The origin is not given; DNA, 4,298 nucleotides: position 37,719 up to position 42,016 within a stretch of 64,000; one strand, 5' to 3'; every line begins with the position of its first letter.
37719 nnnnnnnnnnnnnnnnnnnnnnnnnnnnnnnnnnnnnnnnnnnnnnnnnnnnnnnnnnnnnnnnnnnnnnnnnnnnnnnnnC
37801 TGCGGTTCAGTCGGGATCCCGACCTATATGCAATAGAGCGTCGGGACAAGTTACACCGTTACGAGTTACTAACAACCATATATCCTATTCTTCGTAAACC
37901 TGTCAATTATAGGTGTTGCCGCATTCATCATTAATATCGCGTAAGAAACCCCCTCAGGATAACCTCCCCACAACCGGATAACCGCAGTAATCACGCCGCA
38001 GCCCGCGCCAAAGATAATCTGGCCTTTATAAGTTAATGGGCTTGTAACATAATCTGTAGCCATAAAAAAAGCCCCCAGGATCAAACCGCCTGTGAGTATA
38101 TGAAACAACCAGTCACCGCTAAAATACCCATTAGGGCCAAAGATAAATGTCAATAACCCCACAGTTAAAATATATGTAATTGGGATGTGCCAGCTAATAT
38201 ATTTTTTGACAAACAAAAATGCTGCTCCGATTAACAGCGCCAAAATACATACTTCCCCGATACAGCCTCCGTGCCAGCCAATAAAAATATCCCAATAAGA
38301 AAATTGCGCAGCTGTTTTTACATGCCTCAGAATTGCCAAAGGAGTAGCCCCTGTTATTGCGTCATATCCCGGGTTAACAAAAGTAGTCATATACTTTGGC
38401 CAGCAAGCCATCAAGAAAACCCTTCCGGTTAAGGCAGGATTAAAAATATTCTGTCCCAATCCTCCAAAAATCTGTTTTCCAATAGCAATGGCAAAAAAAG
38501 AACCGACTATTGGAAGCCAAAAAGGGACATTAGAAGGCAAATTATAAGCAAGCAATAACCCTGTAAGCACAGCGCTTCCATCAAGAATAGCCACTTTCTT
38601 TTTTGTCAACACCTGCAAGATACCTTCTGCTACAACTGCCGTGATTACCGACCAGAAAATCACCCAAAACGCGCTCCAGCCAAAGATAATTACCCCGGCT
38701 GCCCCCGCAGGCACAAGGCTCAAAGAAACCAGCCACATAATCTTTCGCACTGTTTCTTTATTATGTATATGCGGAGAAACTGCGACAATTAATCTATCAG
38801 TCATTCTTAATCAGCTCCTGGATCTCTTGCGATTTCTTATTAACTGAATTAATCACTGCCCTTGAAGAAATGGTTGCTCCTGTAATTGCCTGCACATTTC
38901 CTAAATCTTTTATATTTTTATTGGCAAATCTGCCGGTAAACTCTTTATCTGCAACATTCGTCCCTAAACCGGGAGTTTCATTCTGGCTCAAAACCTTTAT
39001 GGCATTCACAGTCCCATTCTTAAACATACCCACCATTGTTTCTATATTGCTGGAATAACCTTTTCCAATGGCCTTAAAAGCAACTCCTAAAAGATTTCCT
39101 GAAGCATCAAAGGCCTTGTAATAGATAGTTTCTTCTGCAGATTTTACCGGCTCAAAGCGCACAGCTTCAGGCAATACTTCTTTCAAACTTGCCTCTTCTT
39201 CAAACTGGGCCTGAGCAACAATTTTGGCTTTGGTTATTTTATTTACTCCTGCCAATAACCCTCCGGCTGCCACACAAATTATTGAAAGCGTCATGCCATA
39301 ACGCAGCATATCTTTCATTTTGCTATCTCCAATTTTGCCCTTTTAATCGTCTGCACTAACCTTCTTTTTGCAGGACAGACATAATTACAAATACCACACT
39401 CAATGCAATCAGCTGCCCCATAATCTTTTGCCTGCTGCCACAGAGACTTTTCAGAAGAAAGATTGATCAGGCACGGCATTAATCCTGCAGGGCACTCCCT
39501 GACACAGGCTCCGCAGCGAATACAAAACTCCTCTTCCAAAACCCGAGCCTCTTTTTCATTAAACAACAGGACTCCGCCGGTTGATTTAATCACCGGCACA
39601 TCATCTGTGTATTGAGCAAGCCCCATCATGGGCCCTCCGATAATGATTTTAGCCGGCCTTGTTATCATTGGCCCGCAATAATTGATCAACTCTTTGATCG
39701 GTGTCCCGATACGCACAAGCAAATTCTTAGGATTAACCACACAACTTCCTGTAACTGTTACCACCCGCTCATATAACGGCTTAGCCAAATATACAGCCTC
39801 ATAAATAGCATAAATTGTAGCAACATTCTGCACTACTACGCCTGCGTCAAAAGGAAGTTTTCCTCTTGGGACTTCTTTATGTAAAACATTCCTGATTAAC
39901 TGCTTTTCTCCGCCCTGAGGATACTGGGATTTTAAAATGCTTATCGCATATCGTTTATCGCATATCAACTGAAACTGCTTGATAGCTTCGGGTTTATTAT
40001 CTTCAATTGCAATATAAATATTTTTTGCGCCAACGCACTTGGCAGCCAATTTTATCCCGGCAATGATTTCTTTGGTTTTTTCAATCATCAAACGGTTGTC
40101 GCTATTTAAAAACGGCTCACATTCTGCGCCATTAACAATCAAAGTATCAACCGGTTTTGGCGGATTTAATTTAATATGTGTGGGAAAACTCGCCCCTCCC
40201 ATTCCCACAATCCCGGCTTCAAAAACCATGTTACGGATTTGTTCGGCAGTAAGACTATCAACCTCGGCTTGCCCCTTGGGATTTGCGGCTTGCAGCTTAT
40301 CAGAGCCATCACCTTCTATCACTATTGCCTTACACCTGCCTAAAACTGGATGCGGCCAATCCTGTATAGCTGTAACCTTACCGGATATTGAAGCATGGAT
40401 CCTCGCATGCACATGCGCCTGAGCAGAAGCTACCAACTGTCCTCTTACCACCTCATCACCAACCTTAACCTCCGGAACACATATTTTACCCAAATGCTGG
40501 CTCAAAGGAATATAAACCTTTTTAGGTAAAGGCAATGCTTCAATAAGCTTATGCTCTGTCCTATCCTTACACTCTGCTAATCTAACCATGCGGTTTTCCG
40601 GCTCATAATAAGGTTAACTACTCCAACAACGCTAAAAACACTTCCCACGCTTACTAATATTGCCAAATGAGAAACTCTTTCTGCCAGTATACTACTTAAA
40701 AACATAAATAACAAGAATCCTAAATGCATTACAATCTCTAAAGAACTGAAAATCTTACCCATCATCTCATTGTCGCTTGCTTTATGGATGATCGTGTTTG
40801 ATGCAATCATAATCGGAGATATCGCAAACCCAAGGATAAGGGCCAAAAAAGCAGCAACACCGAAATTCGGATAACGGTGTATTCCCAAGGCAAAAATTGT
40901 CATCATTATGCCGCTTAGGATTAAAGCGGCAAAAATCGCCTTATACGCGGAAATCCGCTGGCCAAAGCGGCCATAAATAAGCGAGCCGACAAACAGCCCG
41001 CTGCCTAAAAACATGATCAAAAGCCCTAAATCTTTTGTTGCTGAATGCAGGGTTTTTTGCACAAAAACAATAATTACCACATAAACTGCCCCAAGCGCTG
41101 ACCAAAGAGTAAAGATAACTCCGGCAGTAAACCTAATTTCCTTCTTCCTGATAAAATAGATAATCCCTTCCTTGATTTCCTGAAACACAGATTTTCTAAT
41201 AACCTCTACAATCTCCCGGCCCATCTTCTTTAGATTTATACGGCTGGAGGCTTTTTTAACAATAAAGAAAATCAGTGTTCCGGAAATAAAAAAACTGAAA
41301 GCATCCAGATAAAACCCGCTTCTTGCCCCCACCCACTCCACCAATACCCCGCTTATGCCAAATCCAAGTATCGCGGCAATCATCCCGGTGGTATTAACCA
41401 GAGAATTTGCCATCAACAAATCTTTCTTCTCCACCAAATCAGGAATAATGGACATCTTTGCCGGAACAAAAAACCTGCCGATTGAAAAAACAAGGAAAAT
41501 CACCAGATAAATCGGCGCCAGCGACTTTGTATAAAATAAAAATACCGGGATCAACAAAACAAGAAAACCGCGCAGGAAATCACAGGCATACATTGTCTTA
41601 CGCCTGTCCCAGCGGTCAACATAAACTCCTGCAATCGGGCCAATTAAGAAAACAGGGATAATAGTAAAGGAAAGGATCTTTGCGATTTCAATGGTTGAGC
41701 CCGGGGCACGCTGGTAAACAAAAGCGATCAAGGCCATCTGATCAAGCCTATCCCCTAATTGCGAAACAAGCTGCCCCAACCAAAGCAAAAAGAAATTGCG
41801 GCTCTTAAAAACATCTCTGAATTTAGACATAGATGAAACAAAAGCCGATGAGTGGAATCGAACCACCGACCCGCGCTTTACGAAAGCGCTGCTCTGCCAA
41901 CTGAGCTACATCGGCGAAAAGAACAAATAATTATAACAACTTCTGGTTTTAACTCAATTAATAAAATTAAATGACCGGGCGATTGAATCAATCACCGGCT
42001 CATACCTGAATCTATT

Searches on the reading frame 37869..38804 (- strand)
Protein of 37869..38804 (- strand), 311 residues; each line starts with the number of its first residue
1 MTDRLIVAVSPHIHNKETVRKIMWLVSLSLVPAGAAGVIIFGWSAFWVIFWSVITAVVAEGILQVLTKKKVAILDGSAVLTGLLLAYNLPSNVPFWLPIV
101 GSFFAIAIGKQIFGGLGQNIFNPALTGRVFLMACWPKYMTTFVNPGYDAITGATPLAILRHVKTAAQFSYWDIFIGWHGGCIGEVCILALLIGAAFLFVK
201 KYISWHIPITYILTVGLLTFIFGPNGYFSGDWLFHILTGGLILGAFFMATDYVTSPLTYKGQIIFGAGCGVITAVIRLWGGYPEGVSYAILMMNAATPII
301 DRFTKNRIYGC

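Call 60: search_protein_families(library=pfam, proteins=[window:37869-38804:-], max_evalue=0.00001)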
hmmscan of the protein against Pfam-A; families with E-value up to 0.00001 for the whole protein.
window:37869-38804:- (311 aa): 1 family
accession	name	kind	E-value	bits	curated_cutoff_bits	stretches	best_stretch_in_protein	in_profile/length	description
PF03116.20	NQR2_RnfD_RnfE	-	5.3e-119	397.4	27.7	1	7-310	2-296/296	NQR2, RnfD, RnfE family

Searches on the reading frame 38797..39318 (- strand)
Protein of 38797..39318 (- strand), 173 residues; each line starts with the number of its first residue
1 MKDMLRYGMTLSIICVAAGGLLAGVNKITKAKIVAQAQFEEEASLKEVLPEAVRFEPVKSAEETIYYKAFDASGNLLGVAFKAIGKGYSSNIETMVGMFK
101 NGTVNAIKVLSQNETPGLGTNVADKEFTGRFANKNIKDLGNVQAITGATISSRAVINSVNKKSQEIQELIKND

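Call 70: search_protein_families(library=pfam, proteins=[window:38797-39318:-], max_evalue=0.0001)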
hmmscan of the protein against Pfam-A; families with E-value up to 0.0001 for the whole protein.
window:38797-39318:- (173 aa): 1 family
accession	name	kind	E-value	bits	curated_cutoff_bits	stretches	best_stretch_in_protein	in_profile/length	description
PF04205.19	FMN_bind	-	4.2e-18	66.2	22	1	87-161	1-74/77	FMN-binding domain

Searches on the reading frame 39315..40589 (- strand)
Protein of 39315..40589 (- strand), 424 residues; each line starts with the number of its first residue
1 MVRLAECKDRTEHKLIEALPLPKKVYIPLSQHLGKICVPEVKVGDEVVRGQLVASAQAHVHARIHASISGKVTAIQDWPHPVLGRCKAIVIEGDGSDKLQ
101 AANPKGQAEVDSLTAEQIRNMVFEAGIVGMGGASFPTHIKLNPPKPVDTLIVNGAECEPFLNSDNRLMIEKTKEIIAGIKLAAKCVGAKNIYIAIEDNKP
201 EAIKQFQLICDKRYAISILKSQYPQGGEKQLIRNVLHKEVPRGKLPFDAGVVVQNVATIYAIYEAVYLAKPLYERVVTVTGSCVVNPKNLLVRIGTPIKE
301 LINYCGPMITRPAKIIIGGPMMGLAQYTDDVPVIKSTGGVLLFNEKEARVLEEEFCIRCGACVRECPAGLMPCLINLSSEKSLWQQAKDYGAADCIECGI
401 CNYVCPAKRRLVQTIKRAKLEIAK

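Call 60: search_protein_families(library=pfam, proteins=[window:39315-40589:-], max_evalue=0.00001)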
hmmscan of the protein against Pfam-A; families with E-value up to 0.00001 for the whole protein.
window:39315-40589:- (424 aa): 9 families
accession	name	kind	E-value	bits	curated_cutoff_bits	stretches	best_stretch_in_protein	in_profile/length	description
PF01512.22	Complex1_51K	-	3.7e-51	173.4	31.2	1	122-264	1-150/150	Nuo51 FMN-binding domain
PF13375.12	RnfC_N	-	2.9e-27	95.1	25.6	1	2-95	7-100/101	RnfC Barrel sandwich hybrid domain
PF10531.15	SLBB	-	3.9e-10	39.8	27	1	276-324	1-54/55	SLBB domain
PF12797.12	Fer4_2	-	2.1e-07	30.9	24.5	0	350-368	4-22/22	4Fe-4S binding domain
PF00037.32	Fer4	-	3.7e-07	30.1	21.1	0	352-369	4-21/24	4Fe-4S binding domain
PF13187.11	Fer4_9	-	5.6e-07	29.9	27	0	356-408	2-50/52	4Fe-4S dicluster domain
PF13237.11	Fer4_10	-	1.1e-06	28.9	25.5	1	351-406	4-53/53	4Fe-4S dicluster domain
PF12838.12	Fer4_7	-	2e-06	28.6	27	1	356-407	2-50/52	4Fe-4S dicluster domain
PF14697.11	Fer4_21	-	6.6e-06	26.6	35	1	351-407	3-53/59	4Fe-4S dicluster domain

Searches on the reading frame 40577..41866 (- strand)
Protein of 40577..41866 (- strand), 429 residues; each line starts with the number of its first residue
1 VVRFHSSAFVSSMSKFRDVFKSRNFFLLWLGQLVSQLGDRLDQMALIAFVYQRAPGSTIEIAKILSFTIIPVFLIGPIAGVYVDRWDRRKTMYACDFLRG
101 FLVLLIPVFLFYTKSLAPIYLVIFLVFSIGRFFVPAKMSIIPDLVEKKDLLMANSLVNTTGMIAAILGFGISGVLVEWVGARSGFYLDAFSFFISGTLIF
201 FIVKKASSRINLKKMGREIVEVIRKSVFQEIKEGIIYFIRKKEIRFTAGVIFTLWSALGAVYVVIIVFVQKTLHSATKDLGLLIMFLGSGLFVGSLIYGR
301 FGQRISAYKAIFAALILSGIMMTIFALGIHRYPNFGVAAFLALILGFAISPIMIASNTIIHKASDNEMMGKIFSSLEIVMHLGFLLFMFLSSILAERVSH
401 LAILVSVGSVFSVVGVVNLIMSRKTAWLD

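Call 60: search_protein_families(library=pfam, proteins=[window:40577-41866:-], max_evalue=0.00001)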
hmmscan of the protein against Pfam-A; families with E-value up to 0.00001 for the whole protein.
window:40577-41866:- (429 aa): 2 families
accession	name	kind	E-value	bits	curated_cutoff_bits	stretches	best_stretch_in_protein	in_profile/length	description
PF07690.21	MFS_1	-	1.1e-29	103.9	33.4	2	28-286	1-246/347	Major Facilitator Superfamily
PF05977.19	MFS_3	-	1.8e-22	79.9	27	1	20-334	7-310/524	Transmembrane secretion effector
